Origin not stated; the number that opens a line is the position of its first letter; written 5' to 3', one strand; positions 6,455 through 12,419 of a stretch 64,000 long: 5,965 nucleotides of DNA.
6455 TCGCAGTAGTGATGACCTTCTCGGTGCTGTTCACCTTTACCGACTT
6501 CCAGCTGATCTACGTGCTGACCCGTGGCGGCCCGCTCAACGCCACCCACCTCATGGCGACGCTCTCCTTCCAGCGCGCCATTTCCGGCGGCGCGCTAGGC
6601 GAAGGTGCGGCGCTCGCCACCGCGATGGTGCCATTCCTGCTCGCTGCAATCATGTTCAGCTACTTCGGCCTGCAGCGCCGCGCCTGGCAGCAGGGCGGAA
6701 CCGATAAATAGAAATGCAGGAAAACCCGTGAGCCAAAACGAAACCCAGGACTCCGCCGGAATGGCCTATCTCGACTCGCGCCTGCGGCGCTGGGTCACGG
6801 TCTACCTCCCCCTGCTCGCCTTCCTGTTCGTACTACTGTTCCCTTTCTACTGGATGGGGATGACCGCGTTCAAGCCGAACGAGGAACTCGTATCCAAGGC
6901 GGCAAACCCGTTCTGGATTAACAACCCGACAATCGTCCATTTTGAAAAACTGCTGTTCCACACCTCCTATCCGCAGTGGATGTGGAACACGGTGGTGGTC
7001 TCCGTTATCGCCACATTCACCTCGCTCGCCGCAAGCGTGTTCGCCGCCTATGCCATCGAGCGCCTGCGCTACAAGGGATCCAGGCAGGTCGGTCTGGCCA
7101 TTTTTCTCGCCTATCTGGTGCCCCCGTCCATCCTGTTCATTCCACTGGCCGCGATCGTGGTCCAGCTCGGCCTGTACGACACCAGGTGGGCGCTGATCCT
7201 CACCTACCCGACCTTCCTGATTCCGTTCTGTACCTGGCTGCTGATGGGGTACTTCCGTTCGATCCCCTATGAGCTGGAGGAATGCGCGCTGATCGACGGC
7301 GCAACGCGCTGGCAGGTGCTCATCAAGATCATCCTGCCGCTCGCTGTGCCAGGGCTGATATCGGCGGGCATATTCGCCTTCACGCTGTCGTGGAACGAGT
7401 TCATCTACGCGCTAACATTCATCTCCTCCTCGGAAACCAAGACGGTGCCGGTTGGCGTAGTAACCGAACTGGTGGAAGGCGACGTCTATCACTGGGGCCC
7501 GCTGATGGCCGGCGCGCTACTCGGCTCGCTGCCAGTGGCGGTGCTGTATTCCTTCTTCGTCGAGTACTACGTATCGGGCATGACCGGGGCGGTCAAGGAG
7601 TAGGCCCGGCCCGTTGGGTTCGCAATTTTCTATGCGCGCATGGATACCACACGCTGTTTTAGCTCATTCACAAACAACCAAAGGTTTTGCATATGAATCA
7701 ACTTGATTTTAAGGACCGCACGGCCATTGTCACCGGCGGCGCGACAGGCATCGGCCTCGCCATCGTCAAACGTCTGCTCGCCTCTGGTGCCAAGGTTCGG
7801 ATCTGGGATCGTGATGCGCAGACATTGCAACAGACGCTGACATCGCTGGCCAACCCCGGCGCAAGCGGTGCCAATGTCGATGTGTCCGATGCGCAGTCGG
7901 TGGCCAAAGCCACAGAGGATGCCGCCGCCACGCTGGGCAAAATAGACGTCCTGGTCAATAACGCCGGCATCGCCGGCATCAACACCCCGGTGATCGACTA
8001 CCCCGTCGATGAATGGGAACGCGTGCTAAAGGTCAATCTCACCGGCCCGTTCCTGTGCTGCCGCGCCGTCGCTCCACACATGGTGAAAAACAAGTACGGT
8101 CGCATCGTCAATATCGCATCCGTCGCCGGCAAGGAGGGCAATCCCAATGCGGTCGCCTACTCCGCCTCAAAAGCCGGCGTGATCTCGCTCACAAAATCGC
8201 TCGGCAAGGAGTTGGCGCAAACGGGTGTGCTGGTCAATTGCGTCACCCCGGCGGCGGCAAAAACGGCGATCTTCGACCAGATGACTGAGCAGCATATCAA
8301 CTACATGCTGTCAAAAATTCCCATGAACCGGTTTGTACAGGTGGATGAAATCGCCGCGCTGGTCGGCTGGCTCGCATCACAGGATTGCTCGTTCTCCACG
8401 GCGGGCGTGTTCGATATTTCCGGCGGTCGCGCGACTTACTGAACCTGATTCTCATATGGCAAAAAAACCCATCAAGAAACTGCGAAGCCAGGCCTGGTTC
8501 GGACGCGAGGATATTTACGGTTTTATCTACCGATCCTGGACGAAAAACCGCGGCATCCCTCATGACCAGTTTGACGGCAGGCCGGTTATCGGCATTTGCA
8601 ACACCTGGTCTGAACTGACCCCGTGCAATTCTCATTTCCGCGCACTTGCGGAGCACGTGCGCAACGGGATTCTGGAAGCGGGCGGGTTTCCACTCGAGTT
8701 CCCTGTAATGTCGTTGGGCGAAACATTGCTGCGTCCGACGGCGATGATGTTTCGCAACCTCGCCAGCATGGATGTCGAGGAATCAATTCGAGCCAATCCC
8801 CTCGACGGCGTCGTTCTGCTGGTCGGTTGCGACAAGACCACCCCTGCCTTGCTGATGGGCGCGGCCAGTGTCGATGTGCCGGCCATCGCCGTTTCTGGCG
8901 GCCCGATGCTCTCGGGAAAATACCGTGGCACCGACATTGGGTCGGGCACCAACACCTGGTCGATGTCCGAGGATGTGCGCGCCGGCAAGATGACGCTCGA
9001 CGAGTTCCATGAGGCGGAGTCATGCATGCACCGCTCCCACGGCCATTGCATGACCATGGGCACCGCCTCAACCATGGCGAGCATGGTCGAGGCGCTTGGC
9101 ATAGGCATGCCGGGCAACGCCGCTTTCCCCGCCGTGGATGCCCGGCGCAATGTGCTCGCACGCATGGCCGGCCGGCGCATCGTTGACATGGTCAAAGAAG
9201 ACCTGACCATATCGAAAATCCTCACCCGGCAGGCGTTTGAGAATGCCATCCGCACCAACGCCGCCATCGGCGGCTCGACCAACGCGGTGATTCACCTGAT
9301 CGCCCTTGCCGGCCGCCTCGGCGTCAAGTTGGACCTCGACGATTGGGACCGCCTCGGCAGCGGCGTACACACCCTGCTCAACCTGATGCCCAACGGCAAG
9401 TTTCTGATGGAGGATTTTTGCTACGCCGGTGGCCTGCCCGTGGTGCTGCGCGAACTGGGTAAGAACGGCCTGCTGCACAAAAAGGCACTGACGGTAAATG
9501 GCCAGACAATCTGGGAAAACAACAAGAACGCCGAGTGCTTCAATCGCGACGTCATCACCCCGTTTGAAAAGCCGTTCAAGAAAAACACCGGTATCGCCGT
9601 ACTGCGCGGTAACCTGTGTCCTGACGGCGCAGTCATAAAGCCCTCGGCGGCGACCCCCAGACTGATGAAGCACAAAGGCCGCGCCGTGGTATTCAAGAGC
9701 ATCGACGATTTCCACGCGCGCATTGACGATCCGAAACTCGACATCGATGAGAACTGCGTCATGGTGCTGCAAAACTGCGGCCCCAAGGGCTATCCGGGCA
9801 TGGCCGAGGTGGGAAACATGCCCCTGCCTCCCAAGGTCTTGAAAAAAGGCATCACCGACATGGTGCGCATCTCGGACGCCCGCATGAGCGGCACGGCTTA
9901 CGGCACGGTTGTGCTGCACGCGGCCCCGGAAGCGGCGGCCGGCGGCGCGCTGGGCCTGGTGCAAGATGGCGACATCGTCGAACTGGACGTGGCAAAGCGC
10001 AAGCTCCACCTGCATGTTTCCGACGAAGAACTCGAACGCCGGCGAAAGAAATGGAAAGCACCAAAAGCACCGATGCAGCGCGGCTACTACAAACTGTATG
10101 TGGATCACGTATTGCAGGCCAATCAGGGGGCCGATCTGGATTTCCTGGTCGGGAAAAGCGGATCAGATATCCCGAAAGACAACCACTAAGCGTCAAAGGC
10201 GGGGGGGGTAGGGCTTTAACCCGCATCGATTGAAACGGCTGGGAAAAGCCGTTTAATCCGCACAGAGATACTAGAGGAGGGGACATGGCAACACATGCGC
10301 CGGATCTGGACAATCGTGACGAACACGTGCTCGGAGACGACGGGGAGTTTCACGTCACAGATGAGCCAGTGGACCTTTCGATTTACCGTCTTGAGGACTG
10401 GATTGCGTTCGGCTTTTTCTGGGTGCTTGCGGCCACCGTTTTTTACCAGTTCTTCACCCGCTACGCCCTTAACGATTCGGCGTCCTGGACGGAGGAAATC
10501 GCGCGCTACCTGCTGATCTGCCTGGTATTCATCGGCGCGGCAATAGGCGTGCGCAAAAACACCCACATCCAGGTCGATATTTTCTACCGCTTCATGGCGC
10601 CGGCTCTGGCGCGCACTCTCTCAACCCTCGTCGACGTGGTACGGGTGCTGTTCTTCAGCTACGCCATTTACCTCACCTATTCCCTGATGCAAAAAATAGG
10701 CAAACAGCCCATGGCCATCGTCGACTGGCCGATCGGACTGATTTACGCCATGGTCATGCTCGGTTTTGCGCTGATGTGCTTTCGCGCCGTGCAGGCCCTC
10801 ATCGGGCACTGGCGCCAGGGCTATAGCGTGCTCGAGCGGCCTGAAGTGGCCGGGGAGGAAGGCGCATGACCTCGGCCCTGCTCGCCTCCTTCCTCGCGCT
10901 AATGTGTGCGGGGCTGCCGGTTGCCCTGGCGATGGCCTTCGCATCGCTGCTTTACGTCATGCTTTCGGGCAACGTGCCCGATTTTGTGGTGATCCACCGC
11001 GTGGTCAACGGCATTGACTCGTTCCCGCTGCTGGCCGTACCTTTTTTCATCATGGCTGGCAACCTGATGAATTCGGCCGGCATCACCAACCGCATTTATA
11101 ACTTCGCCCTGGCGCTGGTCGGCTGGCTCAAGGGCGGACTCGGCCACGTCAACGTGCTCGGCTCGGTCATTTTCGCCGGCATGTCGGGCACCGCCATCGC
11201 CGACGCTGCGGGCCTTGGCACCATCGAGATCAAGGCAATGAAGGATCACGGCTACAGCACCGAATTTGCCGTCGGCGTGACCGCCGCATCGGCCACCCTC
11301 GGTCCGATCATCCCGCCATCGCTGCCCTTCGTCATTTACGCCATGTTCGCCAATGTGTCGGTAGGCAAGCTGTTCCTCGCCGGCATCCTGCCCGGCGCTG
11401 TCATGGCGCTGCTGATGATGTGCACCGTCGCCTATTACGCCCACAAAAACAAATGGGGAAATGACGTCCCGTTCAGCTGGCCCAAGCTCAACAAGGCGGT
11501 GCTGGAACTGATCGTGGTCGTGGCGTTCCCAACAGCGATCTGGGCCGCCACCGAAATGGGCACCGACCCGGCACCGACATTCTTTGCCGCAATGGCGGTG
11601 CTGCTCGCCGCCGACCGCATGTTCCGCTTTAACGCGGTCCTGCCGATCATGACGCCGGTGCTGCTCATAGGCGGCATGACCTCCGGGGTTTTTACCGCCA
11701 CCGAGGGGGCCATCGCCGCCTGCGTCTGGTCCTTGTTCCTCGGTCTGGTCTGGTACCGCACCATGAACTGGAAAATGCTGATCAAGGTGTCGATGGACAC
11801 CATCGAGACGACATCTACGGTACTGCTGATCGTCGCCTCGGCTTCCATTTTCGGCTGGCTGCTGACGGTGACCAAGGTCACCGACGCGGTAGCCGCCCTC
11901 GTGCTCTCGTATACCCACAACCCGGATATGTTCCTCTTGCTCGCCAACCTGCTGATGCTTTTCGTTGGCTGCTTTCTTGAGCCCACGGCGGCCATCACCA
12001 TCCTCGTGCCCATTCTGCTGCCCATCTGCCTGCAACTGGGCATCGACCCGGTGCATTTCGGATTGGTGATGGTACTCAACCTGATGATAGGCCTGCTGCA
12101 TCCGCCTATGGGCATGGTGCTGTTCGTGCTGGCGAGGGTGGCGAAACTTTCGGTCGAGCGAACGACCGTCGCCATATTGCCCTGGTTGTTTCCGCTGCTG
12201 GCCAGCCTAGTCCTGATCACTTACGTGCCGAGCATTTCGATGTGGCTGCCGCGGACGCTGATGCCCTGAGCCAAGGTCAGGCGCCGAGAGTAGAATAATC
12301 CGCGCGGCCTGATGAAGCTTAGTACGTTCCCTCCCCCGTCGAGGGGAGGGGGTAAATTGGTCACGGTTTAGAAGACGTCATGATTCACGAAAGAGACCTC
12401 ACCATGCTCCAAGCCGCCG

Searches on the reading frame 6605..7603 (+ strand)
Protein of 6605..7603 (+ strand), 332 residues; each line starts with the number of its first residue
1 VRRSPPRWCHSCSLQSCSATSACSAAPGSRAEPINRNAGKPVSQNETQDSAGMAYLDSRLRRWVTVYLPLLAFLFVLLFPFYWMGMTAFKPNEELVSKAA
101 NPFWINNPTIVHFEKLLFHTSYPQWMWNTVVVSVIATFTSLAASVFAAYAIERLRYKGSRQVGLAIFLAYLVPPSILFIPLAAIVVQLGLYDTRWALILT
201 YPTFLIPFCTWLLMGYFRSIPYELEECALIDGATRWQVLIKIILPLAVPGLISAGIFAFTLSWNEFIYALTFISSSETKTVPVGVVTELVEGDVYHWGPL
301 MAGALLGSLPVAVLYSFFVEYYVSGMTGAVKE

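Call 71: search_protein_families(library=pfam, proteins=[window:6605-7603:+], max_evalue=0.00001)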
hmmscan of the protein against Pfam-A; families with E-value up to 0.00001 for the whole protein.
window:6605-7603:+ (332 aa): 1 family
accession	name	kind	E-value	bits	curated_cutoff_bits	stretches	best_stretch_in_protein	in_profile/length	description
PF00528.27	BPD_transp_1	-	2.2e-17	63.8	26.4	1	145-325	6-181/184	Binding-protein-dependent transport system inner membrane component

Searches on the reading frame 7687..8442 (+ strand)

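Call 71: search_protein_families(library=pfam, proteins=[window:7687-8442:+], max_evalue=0.00001)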
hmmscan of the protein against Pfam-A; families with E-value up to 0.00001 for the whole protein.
window:7687-8442:+ (251 aa): 4 families
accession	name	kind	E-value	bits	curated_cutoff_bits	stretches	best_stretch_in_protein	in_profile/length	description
PF00106.31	adh_short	-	1.9e-61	207.4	26.6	1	12-202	2-193/195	short chain dehydrogenase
PF13561.12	adh_short_C2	-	8.4e-56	189.6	27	1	19-247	3-234/236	Enoyl-(Acyl carrier protein) reductase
PF08659.16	KR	-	6.3e-11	42.9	22.6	1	12-163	2-154/180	KR domain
PF01370.27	Epimerase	-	1e-06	28.8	20.9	1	14-211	2-193/240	NAD dependent epimerase/dehydratase family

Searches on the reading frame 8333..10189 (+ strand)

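Call 71: search_protein_families(library=pfam, proteins=[window:8333-10189:+], max_evalue=0.00001)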
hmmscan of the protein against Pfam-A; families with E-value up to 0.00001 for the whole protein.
window:8333-10189:+ (618 aa): 2 families
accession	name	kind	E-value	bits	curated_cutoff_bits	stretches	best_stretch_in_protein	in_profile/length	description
PF00920.27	ILVD_EDD_N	-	5.4e-111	371.2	27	1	83-396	1-316/316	Dihydroxy-acid/6-phosphogluconate dehydratase N-terminal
PF24877.1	ILV_EDD_C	-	1.8e-65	220.4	27.7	1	406-600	1-191/191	Dihydroxy-acid/6-phosphogluconate dehydratase C-terminal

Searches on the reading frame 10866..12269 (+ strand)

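Call 71: search_protein_families(library=pfam, proteins=[window:10866-12269:+], max_evalue=0.00001)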
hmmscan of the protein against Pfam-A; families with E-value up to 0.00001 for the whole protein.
window:10866-12269:+ (467 aa): 1 family
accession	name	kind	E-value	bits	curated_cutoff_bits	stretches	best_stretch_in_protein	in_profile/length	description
PF06808.19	DctM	-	2.4e-126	422.4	23.8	1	6-457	1-413/413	Tripartite ATP-independent periplasmic transporter, DctM component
